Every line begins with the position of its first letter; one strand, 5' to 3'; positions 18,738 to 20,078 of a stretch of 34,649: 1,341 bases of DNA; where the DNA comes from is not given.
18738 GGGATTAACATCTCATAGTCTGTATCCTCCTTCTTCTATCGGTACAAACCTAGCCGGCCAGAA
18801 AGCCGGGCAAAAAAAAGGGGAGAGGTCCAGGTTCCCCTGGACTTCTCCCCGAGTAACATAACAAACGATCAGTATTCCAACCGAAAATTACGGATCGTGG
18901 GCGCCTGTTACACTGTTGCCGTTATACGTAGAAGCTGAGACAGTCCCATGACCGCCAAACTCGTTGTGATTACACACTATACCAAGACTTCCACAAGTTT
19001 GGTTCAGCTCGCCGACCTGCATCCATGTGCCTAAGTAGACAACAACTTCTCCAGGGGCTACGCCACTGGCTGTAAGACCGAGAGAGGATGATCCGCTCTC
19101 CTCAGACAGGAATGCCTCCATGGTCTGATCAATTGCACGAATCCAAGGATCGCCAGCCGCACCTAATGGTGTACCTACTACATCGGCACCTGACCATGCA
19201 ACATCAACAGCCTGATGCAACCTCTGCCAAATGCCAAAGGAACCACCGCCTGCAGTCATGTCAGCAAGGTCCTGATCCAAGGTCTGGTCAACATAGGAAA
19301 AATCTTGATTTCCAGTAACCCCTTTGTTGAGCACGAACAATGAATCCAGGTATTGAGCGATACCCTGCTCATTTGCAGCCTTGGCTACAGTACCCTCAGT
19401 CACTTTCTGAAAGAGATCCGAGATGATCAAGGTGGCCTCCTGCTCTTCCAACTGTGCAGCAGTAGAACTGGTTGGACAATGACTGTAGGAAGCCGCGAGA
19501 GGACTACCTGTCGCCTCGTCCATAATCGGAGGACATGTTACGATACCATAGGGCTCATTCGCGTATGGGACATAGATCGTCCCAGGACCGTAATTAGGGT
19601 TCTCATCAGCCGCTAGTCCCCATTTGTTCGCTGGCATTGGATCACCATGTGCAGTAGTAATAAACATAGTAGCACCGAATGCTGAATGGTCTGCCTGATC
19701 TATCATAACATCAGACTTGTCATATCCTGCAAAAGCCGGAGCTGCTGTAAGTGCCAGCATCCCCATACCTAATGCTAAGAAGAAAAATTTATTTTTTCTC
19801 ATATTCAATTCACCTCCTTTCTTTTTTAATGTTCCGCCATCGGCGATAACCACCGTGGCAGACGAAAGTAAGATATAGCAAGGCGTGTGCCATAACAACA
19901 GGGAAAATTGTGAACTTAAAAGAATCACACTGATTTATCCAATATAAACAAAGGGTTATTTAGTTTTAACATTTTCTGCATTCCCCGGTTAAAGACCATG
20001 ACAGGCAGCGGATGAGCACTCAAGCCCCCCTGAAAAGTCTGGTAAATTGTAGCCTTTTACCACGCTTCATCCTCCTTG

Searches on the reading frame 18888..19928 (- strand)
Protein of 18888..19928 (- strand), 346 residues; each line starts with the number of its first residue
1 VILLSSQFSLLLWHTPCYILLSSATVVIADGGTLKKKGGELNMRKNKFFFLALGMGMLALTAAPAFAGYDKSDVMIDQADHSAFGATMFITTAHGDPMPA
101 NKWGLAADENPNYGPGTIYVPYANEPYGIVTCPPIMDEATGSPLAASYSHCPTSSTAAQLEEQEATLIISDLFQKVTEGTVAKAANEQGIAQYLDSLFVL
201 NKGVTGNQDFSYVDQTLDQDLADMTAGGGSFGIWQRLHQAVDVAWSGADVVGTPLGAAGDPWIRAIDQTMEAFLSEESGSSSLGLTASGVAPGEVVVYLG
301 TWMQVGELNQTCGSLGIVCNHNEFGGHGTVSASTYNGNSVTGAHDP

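Call 11: search_protein_families(library=pfam, proteins=[window:18888-19928:-], max_evalue=0.001)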
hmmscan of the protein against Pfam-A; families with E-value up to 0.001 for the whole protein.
window:18888-19928:- (346 aa): 0 families

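Call 62: search_protein_families(library=pfam, proteins=[window:18888-19928:-], max_evalue=1)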
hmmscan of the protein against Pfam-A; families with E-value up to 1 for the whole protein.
window:18888-19928:- (346 aa): 1 family
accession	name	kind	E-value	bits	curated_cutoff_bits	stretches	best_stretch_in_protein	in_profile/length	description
PF06460.18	CoV_Methyltr_2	-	0.021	14.4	27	1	159-253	117-208/299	Coronavirus 2'-O-methyltransferase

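Call 84: search_protein_families(library=ncbifam, proteins=[window:18888-19928:-], max_evalue=0.001)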
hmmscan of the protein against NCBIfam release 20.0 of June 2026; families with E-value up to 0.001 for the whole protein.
window:18888-19928:- (346 aa): 0 families
